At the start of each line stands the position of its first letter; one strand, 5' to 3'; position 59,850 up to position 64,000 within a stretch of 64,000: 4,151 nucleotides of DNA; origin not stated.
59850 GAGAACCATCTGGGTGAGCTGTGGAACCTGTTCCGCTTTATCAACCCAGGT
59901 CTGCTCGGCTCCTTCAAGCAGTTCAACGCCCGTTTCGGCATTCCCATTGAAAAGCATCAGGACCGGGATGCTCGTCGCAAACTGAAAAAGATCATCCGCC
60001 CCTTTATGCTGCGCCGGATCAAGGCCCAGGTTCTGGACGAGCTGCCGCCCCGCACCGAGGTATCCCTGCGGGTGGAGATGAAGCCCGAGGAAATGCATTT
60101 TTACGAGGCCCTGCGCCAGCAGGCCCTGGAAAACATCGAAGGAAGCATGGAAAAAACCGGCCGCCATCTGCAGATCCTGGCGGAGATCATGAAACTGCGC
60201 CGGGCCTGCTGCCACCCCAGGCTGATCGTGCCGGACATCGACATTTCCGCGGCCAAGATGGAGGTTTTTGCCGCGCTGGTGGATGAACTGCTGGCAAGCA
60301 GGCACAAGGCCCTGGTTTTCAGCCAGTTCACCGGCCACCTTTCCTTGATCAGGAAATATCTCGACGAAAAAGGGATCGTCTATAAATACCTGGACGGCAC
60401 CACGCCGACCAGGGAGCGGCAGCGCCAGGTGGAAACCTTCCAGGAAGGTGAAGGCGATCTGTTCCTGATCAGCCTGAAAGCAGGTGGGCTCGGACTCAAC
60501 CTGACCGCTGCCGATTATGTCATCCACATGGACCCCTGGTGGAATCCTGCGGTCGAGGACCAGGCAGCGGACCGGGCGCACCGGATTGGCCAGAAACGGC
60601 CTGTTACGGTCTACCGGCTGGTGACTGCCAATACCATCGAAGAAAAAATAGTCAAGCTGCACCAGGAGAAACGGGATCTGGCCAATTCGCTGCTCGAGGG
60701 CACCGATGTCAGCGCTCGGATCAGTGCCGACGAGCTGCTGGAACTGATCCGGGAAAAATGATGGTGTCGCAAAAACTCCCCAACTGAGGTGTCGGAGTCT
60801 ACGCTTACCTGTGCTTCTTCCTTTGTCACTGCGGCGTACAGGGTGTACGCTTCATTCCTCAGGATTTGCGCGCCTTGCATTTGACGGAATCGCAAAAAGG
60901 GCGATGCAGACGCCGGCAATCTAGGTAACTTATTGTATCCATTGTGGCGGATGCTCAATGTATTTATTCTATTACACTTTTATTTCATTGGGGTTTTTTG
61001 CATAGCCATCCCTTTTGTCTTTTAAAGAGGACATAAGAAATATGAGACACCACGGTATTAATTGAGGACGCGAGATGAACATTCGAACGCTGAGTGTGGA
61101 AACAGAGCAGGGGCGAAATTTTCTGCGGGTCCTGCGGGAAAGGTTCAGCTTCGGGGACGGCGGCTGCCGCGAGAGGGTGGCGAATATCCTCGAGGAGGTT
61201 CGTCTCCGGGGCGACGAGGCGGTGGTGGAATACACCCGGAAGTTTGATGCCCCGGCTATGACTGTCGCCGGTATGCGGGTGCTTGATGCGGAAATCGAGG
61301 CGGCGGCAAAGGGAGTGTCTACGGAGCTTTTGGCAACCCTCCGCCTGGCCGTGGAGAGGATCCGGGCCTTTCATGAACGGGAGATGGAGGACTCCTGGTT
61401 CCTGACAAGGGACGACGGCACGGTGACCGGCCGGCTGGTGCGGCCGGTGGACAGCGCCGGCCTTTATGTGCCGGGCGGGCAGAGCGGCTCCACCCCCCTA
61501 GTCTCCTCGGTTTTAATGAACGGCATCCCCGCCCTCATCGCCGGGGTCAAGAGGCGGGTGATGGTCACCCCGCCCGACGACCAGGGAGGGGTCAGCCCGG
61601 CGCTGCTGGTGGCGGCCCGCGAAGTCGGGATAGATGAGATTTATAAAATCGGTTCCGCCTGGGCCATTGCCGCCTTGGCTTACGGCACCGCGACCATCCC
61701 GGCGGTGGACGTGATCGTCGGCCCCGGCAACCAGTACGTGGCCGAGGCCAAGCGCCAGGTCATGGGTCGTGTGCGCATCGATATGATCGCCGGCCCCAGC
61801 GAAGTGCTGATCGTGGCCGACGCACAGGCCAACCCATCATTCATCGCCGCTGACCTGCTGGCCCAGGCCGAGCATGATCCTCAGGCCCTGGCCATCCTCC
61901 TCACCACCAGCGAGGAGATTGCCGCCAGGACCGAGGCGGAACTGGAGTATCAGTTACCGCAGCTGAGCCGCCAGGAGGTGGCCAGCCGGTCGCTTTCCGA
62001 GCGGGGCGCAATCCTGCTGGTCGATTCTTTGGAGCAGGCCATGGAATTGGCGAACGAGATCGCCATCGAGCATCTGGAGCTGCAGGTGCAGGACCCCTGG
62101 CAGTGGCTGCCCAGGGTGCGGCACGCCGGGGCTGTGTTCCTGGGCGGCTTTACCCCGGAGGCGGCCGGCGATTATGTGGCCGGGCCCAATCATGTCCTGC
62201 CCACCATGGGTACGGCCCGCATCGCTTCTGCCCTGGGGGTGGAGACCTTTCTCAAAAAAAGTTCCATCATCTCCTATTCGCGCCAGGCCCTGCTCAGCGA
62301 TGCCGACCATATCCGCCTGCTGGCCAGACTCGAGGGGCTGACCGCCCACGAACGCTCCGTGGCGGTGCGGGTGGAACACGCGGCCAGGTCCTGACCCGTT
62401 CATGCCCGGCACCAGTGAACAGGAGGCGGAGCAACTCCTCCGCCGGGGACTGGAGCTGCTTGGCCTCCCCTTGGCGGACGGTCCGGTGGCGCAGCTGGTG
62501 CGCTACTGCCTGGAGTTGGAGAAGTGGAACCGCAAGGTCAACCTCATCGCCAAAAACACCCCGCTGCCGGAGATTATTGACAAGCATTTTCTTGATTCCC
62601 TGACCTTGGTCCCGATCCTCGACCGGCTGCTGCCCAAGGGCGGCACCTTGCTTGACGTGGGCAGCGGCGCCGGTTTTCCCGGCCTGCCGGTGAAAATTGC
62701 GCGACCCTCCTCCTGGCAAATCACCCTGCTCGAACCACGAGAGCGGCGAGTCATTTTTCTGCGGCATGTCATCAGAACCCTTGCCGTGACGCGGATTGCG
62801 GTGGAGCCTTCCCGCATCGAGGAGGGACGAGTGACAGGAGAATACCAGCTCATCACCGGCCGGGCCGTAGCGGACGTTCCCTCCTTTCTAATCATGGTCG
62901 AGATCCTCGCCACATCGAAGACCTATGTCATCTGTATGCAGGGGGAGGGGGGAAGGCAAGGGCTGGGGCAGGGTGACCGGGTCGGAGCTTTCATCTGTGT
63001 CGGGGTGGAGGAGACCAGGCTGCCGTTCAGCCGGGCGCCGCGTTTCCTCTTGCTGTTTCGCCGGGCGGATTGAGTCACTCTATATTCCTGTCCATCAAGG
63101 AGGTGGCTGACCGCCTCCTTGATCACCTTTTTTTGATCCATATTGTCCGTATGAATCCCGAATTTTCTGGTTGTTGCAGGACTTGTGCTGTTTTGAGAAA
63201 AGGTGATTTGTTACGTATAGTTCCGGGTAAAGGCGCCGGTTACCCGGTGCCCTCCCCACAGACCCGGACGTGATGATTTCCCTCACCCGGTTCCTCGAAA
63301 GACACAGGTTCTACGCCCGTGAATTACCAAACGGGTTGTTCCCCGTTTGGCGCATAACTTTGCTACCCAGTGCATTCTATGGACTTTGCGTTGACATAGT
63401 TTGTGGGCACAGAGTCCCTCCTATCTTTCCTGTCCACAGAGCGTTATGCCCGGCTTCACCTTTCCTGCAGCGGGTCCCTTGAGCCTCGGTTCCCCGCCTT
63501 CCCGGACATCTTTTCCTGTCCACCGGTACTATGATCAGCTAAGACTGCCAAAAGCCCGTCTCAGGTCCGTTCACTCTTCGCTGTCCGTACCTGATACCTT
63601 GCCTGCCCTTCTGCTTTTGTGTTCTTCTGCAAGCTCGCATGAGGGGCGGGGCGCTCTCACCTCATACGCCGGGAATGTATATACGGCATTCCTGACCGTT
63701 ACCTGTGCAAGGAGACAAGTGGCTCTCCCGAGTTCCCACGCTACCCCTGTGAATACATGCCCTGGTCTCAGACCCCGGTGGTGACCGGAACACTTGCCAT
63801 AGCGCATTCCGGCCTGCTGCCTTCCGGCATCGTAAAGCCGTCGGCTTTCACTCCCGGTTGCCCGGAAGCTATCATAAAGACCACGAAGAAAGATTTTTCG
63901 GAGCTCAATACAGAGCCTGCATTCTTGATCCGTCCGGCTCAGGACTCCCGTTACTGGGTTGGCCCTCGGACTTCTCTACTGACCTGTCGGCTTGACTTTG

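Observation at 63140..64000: At least 780 nt of ORF-free, purine-skewed, hairpin-rich sequence after rsmG: a possible ORF-less or degenerate group II intron, or another large structured RNA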

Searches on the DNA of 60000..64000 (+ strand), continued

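Call 18: search_rna_families(source=L007, start=3800, end=6300, threshold=evalue, max_evalue=1, show_alignments=3)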
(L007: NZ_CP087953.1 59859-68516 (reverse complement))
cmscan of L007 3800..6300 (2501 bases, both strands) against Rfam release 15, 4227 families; matches with E-value up to 1: 3.
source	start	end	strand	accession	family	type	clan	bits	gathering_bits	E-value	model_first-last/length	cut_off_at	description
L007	3997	4244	+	RF02005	group-II-D1D4-6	Intron;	CL00102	100.9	49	9.1e-29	1-225/225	no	Group II catalytic intron D1-D4-6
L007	6059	6133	+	RF00029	Intron_gpII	Intron;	-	43.5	40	1.2e-06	1-77/77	no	Group II catalytic intron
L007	6058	6097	+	RF04357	Plastid-ndhA-ndhB-2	Intron;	CL00155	42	53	1.8e-07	1-41/41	no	Plastid-ndhA-ndhB-2 group II-D5 intron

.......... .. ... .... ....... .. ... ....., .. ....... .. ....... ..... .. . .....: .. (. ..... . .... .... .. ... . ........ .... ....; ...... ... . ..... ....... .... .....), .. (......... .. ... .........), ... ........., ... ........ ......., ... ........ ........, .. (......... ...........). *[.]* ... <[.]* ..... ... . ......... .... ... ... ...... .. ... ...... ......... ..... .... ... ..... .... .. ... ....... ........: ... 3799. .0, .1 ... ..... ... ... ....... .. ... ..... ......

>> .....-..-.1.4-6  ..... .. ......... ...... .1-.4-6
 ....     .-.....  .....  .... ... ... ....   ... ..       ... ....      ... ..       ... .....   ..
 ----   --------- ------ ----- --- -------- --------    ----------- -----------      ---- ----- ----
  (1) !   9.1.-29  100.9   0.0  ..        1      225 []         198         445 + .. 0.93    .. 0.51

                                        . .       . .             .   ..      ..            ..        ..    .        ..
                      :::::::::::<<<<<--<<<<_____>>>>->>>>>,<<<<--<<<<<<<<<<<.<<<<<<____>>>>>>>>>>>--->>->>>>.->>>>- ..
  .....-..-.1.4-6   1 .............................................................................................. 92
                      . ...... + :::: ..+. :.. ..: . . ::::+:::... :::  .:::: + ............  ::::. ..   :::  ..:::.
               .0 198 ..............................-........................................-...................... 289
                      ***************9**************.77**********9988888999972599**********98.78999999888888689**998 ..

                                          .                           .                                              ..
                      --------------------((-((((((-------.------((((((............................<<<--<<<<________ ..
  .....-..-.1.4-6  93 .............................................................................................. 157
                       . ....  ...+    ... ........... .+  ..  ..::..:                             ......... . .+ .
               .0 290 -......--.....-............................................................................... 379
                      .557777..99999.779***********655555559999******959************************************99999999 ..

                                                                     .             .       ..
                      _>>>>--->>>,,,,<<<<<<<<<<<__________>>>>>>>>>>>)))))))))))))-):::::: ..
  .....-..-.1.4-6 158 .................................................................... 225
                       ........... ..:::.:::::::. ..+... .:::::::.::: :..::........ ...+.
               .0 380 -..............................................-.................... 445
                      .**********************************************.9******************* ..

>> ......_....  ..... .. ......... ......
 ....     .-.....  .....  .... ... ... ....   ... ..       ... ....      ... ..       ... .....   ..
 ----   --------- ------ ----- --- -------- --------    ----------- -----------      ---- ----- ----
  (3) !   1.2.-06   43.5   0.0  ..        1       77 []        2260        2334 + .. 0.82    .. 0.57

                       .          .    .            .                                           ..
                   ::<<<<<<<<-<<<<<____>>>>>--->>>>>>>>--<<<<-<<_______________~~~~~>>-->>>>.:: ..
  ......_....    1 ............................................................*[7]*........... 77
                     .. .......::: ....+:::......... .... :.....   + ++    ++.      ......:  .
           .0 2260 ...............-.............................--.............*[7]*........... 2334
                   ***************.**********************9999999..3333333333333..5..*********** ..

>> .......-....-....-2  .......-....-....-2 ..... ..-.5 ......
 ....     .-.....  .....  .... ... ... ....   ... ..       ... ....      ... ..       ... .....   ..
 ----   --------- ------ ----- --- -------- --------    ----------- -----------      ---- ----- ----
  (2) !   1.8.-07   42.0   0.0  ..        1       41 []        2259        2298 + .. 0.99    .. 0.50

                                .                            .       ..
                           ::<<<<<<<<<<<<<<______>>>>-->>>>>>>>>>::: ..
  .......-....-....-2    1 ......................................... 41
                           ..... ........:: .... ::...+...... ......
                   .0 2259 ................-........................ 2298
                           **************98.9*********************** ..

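Call 92: search_rna_families(sources=[L237, L238, L239, L240, L241], threshold=evalue, max_evalue=0.001)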
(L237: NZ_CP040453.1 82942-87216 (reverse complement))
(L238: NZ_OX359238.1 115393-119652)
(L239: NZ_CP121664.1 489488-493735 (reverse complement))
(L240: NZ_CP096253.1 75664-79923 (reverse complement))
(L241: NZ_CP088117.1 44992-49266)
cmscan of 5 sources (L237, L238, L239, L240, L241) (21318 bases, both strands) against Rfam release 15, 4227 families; matches with E-value up to 0.001: 11.
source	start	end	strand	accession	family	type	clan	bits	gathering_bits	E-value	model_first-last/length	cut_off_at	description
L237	969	1184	+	RF02005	group-II-D1D4-6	Intron;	CL00102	156.4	49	1.5e-45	1-225/225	no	Group II catalytic intron D1-D4-6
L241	1030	1250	+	RF02005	group-II-D1D4-6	Intron;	CL00102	146.8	49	1.8e-42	1-225/225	no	Group II catalytic intron D1-D4-6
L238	945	1161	+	RF02005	group-II-D1D4-6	Intron;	CL00102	139.3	49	4.5e-40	1-225/225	no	Group II catalytic intron D1-D4-6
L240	924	1139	+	RF02005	group-II-D1D4-6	Intron;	CL00102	128.8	49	9.7e-37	1-225/225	no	Group II catalytic intron D1-D4-6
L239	903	1121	+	RF02005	group-II-D1D4-6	Intron;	CL00102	125.3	49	1.3e-35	1-225/225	no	Group II catalytic intron D1-D4-6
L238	4021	4097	-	RF00029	Intron_gpII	Intron;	-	65.5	40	4.2e-11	1-77/77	no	Group II catalytic intron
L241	2820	2889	+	RF00029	Intron_gpII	Intron;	-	50.5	40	1.9e-07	1-77/77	no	Group II catalytic intron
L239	2780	2854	+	RF00029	Intron_gpII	Intron;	-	45.7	40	3e-06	1-77/77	no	Group II catalytic intron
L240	2792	2865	+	RF00029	Intron_gpII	Intron;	-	39.2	40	0.00011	1-77/77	no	Group II catalytic intron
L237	2806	2880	+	RF00029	Intron_gpII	Intron;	-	38.5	40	0.00017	1-77/77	no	Group II catalytic intron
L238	4062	4095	-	RF04356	Plastid-ndhA-ndhB-1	Intron;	CL00155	31.5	61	0.00087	9-42/49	no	Plastid-ndhA-ndhB-1 group II-D5 intron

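Call 103: search_rna_families(sources=[L156, L017, L042], threshold=evalue, max_evalue=0.01)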
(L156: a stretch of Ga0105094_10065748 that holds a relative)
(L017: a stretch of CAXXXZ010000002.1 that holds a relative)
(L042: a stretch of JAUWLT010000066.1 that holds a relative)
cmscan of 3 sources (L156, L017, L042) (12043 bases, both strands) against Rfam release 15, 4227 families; matches with E-value up to 0.01: 11.
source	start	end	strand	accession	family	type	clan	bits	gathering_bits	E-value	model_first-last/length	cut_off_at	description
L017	1905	2160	+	RF02005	group-II-D1D4-6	Intron;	CL00102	107.3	49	4e-30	1-225/225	no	Group II catalytic intron D1-D4-6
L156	778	1030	+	RF02005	group-II-D1D4-6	Intron;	CL00102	88.2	49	4.9e-24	1-225/225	no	Group II catalytic intron D1-D4-6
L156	491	564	-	RF03167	c-di-GMP-I-GGC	Cis-reg; riboswitch;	CL00126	57.3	59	1.4e-11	1-80/80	no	c-di-GMP-I-GGC riboswitch aptamer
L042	1598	1825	+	RF02005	group-II-D1D4-6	Intron;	CL00102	49.2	49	1.3e-11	1-225/225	no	Group II catalytic intron D1-D4-6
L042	786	968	+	RF02003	group-II-D1D4-4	Intron;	CL00102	46.4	49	7.3e-08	1-138/138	no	Group II catalytic intron D1-D4-4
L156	1492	1626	+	RF00029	Intron_gpII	Intron;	-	40.2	40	3.7e-05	1-77/77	no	Group II catalytic intron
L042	2317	2391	+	RF00029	Intron_gpII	Intron;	-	40.2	40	3.7e-05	1-77/77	no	Group II catalytic intron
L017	3980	4054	+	RF00029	Intron_gpII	Intron;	-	39.7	40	5e-05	1-77/77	no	Group II catalytic intron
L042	2316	2354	+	RF04357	Plastid-ndhA-ndhB-2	Intron;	CL00155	38.1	53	1.2e-05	1-41/41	no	Plastid-ndhA-ndhB-2 group II-D5 intron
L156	1491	1529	+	RF04357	Plastid-ndhA-ndhB-2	Intron;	CL00155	37.9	53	1.3e-05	1-41/41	no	Plastid-ndhA-ndhB-2 group II-D5 intron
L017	3979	4017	+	RF04357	Plastid-ndhA-ndhB-2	Intron;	CL00155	28.2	53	0.0077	1-41/41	no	Plastid-ndhA-ndhB-2 group II-D5 intron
